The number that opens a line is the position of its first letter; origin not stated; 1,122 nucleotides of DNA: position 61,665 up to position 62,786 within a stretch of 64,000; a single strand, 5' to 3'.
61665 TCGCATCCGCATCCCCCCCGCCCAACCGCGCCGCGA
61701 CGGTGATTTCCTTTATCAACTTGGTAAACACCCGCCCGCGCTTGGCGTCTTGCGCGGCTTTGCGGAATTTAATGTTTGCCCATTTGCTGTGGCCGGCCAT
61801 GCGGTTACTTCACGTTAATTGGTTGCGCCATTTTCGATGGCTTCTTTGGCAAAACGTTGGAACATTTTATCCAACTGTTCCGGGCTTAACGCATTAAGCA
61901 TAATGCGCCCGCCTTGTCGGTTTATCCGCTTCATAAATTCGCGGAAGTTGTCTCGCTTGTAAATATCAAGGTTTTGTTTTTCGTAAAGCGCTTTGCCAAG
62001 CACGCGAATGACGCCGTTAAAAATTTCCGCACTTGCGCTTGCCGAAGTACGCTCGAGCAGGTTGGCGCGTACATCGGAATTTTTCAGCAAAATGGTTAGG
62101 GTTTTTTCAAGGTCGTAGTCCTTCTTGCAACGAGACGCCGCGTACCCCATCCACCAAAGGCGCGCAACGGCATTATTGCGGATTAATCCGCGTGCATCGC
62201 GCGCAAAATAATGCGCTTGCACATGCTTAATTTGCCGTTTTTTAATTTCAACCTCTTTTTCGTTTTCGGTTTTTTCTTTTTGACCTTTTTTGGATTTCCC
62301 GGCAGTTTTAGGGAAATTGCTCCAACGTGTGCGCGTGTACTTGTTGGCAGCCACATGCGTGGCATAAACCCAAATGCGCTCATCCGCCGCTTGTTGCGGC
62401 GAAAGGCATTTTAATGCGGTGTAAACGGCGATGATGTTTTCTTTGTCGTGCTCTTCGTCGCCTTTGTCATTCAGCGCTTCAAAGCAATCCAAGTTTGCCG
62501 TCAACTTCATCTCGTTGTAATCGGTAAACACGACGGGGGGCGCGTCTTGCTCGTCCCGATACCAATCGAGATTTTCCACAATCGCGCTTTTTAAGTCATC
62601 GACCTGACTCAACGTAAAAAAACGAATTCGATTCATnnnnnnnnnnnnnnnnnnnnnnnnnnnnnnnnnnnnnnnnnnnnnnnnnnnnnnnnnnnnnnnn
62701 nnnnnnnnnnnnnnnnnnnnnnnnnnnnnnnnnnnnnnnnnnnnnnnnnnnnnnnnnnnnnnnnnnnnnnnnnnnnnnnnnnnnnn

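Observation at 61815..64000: Low-GC, translationally coupled operon of at least three unknown genes (possible defence-type island), truncated by the window edge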

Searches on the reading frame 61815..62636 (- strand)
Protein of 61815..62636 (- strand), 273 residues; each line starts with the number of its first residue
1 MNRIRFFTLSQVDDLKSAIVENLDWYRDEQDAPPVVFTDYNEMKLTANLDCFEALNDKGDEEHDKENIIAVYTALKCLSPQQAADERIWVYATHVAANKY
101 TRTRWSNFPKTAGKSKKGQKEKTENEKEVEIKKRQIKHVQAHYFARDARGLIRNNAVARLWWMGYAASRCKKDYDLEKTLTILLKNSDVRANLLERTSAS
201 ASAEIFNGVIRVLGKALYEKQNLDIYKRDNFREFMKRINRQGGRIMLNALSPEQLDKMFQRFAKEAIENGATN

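Call 4: search_protein_families(library=pfam, proteins=[window:61815-62636:-], max_evalue=1)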
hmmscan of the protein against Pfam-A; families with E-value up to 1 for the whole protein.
window:61815-62636:- (273 aa): 2 families
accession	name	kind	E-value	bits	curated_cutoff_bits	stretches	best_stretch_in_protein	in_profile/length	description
PF19866.4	DUF6339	-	1.1e-36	126.7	23.2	1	64-260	2-174/175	Family of unknown function (DUF6339)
PF01383.26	CpcD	-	0.035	14.8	27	1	233-246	38-51/55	CpcD/allophycocyanin linker domain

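Call 5: search_protein_families(library=padloc, proteins=[window:61815-62636:-], max_evalue=1)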
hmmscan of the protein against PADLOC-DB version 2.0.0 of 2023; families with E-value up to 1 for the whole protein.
window:61815-62636:- (273 aa): 4 families
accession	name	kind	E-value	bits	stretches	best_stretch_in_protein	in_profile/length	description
PDLC04586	PDC-M33C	-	2.2e-36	123.6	1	3-266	2-242/247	-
PDLC04584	PDC-M33C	-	8e-18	62.8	1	2-264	3-243/250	-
PDLC04585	PDC-M33C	-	7.5e-17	59.9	1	37-259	43-245/346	-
PDLC04587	PDC-M33C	-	7.8e-17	59.5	1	4-256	3-235/312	-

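Call 22: find_homologous_proteins(query=window:61815-62636:-, max_evalue=0.001)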
Query window:61815-62636:- (273 aa): 54 proteins with E <= 0.001 among 758 candidates.
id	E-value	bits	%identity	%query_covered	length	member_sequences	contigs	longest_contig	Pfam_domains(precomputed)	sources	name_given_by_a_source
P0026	6.9e-179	611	100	100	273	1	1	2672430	PF19866.5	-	-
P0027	2.2e-103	363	62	100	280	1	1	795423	PF19866.5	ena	-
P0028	5.9e-79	283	52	100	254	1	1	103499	PF19866.5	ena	-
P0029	6.5e-79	283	52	99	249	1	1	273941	PF19866.5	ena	-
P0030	2.0e-78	281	52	100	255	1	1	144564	PF19866.5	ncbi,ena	-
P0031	1.1e-77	279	52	97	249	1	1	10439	PF19866.5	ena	-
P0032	2.8e-77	278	53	100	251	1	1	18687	PF19866.5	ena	-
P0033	2.1e-74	268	50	99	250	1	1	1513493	PF19866.5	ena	-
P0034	4.2e-74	267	52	95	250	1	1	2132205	PF19866.5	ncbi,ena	-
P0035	8.3e-74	266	52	99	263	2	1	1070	PF19866.5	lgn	-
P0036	4.3e-73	264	50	99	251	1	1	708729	PF19866.5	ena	-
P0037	4.9e-72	261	48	100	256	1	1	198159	PF19866.5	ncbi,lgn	-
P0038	6.8e-72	260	49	99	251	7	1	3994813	PF19866.5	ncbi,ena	-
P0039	7.3e-72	260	51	97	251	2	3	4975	PF19866.5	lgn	-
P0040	8.3e-72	260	49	99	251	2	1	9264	PF19866.5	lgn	-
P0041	1.8e-71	259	49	96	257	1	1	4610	PF19866.5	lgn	-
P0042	7.0e-71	257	51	100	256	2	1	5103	PF19866.5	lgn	-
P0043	8.7e-71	256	52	97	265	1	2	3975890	PF19866.5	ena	-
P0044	4.9e-70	254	49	100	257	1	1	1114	PF19866.5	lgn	-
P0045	1.1e-68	250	49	100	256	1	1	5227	PF19866.5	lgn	-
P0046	1.5e-68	249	49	95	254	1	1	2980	PF19866.5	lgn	-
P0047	3.7e-68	248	48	99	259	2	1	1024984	PF19866.5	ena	-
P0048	3.9e-68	248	49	99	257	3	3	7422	PF19866.5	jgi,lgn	-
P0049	8.4e-68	247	50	99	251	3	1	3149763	PF19866.5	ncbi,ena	-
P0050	4.8e-67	244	50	98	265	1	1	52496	PF19866.5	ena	-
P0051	7.5e-67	244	46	99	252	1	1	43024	PF19866.5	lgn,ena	-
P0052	1.5e-66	243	49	97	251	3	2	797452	PF19866.5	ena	-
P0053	3.4e-66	241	49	98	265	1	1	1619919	PF19866.5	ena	-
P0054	1.4e-65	239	48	98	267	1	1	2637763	PF19866.5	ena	-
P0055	1.2e-64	236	48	99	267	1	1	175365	PF19866.5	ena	-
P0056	1.4e-64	236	49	100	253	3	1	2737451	PF19866.5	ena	-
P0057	1.6e-63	233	46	99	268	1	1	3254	PF19866.5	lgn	-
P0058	1.3e-62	230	47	97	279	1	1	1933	PF19866.5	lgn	-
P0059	4.9e-62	228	45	98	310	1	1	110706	PF19866.5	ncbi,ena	-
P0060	2.5e-59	219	46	98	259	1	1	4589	PF19866.5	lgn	-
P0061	9.8e-50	187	42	99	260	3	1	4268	PF19866.5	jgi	-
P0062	4.2e-47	179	43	98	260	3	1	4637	PF19866.5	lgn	-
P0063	1.7e-46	177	50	76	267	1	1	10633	PF19866.5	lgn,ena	-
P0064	3.1e-46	176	43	91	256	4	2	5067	PF19866.5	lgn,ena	-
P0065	8.7e-46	175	41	97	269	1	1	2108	PF19866.5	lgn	-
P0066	7.7e-45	171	41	91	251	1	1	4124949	PF19866.5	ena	-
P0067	8.4e-45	171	42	89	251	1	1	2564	PF19866.5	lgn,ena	-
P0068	1.5e-44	170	48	72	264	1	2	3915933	PF19866.5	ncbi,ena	-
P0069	2.9e-44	170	45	76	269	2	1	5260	PF19866.5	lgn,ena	-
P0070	1.9e-43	167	48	74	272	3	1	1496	PF19866.5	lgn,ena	-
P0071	2.2e-43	167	48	72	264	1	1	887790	PF19866.5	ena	-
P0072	1.3e-42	164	41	93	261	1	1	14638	PF19866.5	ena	-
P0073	1.1e-40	158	46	74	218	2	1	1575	PF19866.5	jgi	-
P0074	2.1e-40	157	43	79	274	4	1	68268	PF19866.5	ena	-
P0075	5.2e-35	139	38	96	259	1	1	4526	PF19866.5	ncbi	-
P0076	8.3e-35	139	43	75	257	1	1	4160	PF19866.5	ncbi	-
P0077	3.8e-31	127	43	72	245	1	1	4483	PF19866.5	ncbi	-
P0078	6.2e-29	119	38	73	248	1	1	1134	PF19866.5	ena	-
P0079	4.2e-23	100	31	90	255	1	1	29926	PF19866.5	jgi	jgi:hypothetical protein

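Call 38: predict_structure(alignment_id=A2)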
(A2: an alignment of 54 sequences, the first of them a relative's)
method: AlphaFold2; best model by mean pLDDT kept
length: 273 residues; sequences in the alignment: 54
mean_pLDDT: 93.0   pTM: 0.89
mean pLDDT of the five models: 93.0, 92.1, 91.8, 91.7, 91.5
residues with pLDDT >= 90: 222; 70-90: 46; 50-70: 5; < 50: 0
segments of 3 or more residues with pLDDT < 50: none
pLDDT, mean of each block of 10 residues (from residue 1): 96 95 94 85 97 95 96 97 96 97 91 84 94 95 89 93 96 95 95 81 92 96 95 94 90 96 94 64
secondary structure, 60 per line:
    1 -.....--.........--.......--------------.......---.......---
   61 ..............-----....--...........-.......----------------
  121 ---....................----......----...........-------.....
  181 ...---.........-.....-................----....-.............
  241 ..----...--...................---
elements in order: E2-6 H9-17 H20-26 E41-47 H51-57 H61-74 H80-83 H86-96 H98-104 H124-143 H148-153 H158-168 H176-183 H187-195 H197-201 H203-218 H223-226 H228-242 H252-270

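Call 41: fold_search(model_id=the predicted structure, library=pdb)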
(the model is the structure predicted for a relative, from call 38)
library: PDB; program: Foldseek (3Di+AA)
matches with E <= 10: 34; with E <= 0.001: 0
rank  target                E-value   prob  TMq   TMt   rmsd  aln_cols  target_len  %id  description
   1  5cwc                  2.3e+00  0.07  0.18  0.22  13.2       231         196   14  Crystal structure of de novo designed helical repeat protein DHR5 (released 2015-12-16)
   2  3hzj_C                3.1e+00  0.04  0.15  0.15  16.8       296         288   12  Crystal structure of the RabGAP domain of the RABGAP1L protein (released 2009-07-14)
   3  5x56_A                3.5e+00  0.09  0.13  0.26  11.3       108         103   16  Crystal structure of PSB27 from Arabidopsis thaliana (released 2017-12-27)
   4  8fbi                  3.5e+00  0.04  0.18  0.18  17.9       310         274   11  Improving the secretion of designed protein assemblies through negative design of cryptic transmembrane domains (released 2023-03-22)
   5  8evm_A                4.2e+00  0.06  0.19  0.21  16.1       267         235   11  De novo design of chlorophyll special pair containing protein assemblies (released 2024-05-15)
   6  8evm_C                4.6e+00  0.06  0.18  0.20  16.2       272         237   11  De novo design of chlorophyll special pair containing protein assemblies (released 2024-05-15)
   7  4iul_A                5.1e+00  0.02  0.13  0.14  16.9       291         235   13  MIF4G domain of DAP5 (released 2013-03-27)
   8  3sl9_G                5.3e+00  0.03  0.15  0.20  12.8       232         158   11  X-ray structure of Beta catenin in complex with Bcl9 (released 2012-02-29)
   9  4p17_B                5.6e+00  0.01  0.15  0.15  21.9       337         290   14  Crystal structure of the Chlamydomonas flagellar RabGAP TBC domain. (released 2014-04-30)
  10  5x56_B                6.1e+00  0.07  0.13  0.26  11.7       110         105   15  Crystal structure of PSB27 from Arabidopsis thaliana (released 2017-12-27)
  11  9jpj_E                6.1e+00  0.04  0.15  0.17  11.6       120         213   13  Crystal structure of DhdR in complex with DNA (released 2024-11-06)
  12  6w2r_B                6.1e+00  0.02  0.15  0.17  15.6       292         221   14  Junction 19, DHR54-DHR79 (released 2020-04-15)
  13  9l5s_Y                6.1e+00  0.01  0.12  0.04  18.1       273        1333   11  Cryo-EM structure of the thermophile spliceosome (state B*Q1) (released 2025-03-12)
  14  6za3_B                6.4e+00  0.01  0.13  0.14  19.0       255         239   10  Structure of the transcriptional repressor Atu1419 (VanR) from agrobacterium fabrum in complex a palindromic DNA (C222 (released 2020-12-02)
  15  9f0l                  6.7e+00  0.02  0.15  0.08  14.1       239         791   13  Scalable protein design using hallucination in a relaxed sequence space (released 2024-10-16)
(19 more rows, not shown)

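Call 42: search_protein_families(library=ncbifam, proteins=[window:61815-62636:-], max_evalue=1)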
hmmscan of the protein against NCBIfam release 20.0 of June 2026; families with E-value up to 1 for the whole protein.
window:61815-62636:- (273 aa): 0 families

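Call 71: find_encoding_contigs(protein=P0066, flank=8000, max_places=1)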
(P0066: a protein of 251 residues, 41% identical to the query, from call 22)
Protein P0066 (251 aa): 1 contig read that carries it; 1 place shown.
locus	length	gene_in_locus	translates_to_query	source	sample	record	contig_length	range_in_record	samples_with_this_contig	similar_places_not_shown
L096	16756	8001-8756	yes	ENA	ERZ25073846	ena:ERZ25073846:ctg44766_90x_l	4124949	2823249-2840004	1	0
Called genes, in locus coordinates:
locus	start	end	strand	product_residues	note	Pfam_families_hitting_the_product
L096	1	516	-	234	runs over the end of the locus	PF01168:Ala_racemase_N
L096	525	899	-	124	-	-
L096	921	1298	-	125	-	-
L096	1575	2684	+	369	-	PF00437:T2SSE, PF13191:AAA_16 (faint)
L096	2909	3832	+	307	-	-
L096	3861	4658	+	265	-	PF03591:AzlC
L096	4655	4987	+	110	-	PF05437:AzlD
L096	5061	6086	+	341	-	PF00145:DNA_methylase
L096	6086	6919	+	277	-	PF13391:HNH_2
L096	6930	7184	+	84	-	-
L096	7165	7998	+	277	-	-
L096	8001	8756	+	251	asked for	PF19866:DUF6339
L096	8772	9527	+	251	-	PF07505:DUF5131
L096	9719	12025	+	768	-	PF00580:UvrD-helicase, PF13245:AAA_19, PF13361:UvrD_C, PF13538:UvrD_C_2 (faint), PF21196:PcrA_UvrD_tudor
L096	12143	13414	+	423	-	PF00355:Rieske, PF00848:Ring_hydroxyl_A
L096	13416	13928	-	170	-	PF28530:DUF8426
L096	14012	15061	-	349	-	PF00581:Rhodanese, PF26341:AAA_SelU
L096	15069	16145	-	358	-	PF02547:Queuosine_synth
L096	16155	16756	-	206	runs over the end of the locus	PF00730:HhH-GPD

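Call 72: find_encoding_contigs(protein=P0068, flank=8000, max_places=1)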
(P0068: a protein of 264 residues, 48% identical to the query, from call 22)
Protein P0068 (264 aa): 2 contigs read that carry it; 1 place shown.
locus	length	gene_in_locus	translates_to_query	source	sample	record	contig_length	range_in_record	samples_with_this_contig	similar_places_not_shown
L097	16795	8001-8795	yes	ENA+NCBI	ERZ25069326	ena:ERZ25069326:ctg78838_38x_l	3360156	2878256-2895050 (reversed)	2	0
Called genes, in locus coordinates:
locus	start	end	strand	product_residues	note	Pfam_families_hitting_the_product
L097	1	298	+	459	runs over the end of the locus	PF02874:ATP-synt_ab_N, PF00006:ATP-synt_ab, PF22919:ATP-synt_VA_C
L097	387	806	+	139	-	PF02823:ATP-synt_DE_N, PF00401:ATP-synt_DE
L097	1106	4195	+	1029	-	PF01636:APH, PF01551:Peptidase_M23, PF00202:Aminotran_3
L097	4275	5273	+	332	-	PF00145:DNA_methylase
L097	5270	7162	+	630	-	-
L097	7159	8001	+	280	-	-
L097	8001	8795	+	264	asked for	PF19866:DUF6339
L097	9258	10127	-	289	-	-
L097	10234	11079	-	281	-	PF12974:Phosphonate-bd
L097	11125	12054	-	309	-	PF00487:FA_desaturase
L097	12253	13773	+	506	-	PF06253:MTTB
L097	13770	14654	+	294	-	PF01381:HTH_3 (weak)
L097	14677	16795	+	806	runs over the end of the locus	PF01266:DAO, PF16350:FAO_M, PF01571:GCV_T, PF08669:GCV_T_C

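Call 78: search_protein_families(library=pfam, proteins=[L096:6086-6919:+], max_evalue=0.1)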
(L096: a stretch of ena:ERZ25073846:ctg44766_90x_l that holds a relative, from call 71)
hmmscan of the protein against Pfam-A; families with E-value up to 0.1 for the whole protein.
L096:6086-6919:+ (277 aa): 1 family
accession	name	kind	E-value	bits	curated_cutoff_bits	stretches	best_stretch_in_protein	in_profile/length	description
PF13391.12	HNH_2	-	5.2e-13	49.1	21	1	169-220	1-66/66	HNH endonuclease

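Call 84: search_protein_families(library=phrogs, proteins=[window:61815-62636:-], max_evalue=0.01)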
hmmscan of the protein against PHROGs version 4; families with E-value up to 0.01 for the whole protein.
window:61815-62636:- (273 aa): 0 families

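Call 86: fold_search(model_id=the predicted structure, library=viral)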
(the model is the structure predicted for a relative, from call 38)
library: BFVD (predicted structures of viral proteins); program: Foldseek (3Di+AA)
matches with E <= 10: 41; with E <= 0.001: 0
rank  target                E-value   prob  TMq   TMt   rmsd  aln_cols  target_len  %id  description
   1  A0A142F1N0            1.5e+00  0.08  0.21  0.06  20.1       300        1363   11  Tail tape measure protein-like protein [Bacillus phage Mgbh1]
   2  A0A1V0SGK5            2.4e+00  0.05  0.19  0.18  24.6       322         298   10  Eukaryotic translation initiation factor 4G [Hokovirus HKV1]
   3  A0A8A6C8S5            2.4e+00  0.02  0.14  0.09  23.1       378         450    9  (no name in the UniProt tables at hand)
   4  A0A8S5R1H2            2.8e+00  0.02  0.13  0.12  23.9       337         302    9  Virion structural protein [Myoviridae sp. ctxjh1]
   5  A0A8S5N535            3.1e+00  0.02  0.11  0.06  24.9       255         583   10  Tail tape measure [Myoviridae sp. ctxpQ22]
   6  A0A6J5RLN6            5.1e+00  0.18  0.21  0.42   8.7       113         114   12  Uncharacterized protein [uncultured Caudovirales phage]
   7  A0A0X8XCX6            5.1e+00  0.02  0.16  0.19  15.7       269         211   12  (no name in the UniProt tables at hand)
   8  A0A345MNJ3            5.1e+00  0.02  0.09  0.11  21.9       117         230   11  (no name in the UniProt tables at hand)
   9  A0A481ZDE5            5.1e+00  0.02  0.13  0.10  21.2       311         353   11  ribonucleoside-diphosphate reductase [Pithovirus LCPAC404]
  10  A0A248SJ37            5.1e+00  0.02  0.16  0.12  17.6       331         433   11  (no name in the UniProt tables at hand)
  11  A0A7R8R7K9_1          5.1e+00  0.01  0.11  0.05  21.6       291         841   10  Tape measure protein [Klebsiella phage vB_KaS-Veronica]
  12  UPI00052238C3         5.6e+00  0.01  0.11  0.09  37.2       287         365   10  (no name look-up for this kind of identifier)
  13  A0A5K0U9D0            5.9e+00  0.02  0.16  0.15  20.1       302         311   10  Fatty acid elongase [Yasminevirus sp. GU-2018]
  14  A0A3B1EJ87            5.9e+00  0.02  0.18  0.10  21.0       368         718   10  RNA-directed RNA polymerase (Fragment) [Formica fusca virus 3]
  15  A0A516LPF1            6.1e+00  0.02  0.13  0.15  22.6       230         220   13  (no name in the UniProt tables at hand)
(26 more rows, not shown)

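Call 90: search_solved_structures(query=A2, max_evalue=10)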
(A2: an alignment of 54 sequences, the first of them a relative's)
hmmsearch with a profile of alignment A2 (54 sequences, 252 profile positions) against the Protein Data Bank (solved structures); distinct sequences matched with E-value up to 10: 72 (the best 60 are shown).
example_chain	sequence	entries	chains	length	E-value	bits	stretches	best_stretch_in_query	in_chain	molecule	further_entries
6kzy_A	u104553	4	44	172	0.011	18.3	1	207-241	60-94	Ferritin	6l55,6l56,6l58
5h78_A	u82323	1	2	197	0.072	15.7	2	5-85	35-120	cAMP-dependent protein kinase type II-alpha regulatory subunit,DHR14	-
4p18_A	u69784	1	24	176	0.099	15.2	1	205-240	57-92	Ferritin, middle subunit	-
4mjy_A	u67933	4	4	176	0.12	15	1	202-240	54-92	Ferritin, middle subunit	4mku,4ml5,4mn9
6lbd_A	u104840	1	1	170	0.13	14.9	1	207-237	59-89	Ferritin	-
3shx_A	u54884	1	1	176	0.13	14.8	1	205-240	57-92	Ferritin, middle subunit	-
3ka6_A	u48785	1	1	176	0.14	14.7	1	205-239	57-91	Ferritin, middle subunit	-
6lbc_A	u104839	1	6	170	0.14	14.7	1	207-237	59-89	Ferritin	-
7dqo_A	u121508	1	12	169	0.14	14.7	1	207-237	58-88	Ferritin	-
5xhm_A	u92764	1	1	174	0.14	14.7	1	205-240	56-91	Ferritin, middle subunit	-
9x1g_A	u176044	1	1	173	0.15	14.7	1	205-239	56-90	Ferritin, middle subunit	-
6lru_A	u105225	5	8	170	0.15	14.6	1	207-237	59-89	Ferritin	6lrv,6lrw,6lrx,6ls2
7dqp_C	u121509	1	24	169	0.15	14.6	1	207-237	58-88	Ferritin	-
6i9p_A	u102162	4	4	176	0.15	14.6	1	204-240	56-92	Ferritin, middle subunit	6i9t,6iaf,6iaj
6kh0_A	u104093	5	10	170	0.15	14.6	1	207-237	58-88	Ferritin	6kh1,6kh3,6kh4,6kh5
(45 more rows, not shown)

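Call 94: find_encoding_contigs(protein=P0027, flank=9000, max_places=1)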
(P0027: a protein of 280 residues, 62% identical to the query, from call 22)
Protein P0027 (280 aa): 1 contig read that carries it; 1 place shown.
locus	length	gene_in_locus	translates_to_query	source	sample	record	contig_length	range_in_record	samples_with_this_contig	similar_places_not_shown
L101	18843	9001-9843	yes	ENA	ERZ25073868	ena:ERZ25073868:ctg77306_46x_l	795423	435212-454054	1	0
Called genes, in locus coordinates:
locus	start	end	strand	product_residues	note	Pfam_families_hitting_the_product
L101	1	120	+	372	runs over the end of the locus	PF00483:NTP_transferase, PF12804:NTP_transf_3, PF00132:Hexapep (faint), PF25087:GMPPB_C (weak)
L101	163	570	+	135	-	PF09723:Zn_ribbon_8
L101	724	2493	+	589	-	PF01336:tRNA_anti-codon, PF00152:tRNA-synt_2, PF02938:GAD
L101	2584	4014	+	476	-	PF13646:HEAT_2, PF01555:N6_N4_Mtase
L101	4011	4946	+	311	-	PF09516:RE_CfrBI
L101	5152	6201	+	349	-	PF00145:DNA_methylase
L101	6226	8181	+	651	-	-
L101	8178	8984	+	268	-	-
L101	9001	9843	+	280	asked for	PF19866:DUF6339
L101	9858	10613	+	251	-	PF20772:TACO1_YebC_N, PF01709:Transcrip_reg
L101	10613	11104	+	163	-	PF02075:RuvC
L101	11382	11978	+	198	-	PF01330:RuvA_N, PF00633:HHH (faint), PF14520:HHH_5, PF07499:RuvA_C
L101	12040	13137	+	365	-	PF05496:RuvB_N, PF00004:AAA, PF07728:AAA_5 (weak), PF17864:AAA_lid_4, PF05491:WHD_RuvB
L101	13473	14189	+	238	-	PF01618:MotA_ExbB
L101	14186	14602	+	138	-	PF02472:ExbD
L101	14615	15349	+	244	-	PF13103:TonB_2, PF03544:TonB_C (weak)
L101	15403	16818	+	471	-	PF04052:TolB_N, PF23381:Beta-prop_IFT122_1st (weak), PF25174:Beta-prop_THOC3 (weak), PF26550:Tricorn_2nd, PF26549:Tricorn_N, PF07676:PD40 (weak), PF26549:Tricorn_N, PF07676:PD40, +1 more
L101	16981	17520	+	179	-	PF00691:OmpA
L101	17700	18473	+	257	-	PF13424:TPR_12 (faint), PF13525:YfiO, PF07719:TPR_2 (faint), PF13432:TPR_16 (weak), PF14559:TPR_19 (faint), PF13174:TPR_6 (weak)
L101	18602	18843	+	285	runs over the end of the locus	PF12146:Hydrolase_4, PF00561:Abhydrolase_1, PF12697:Abhydrolase_6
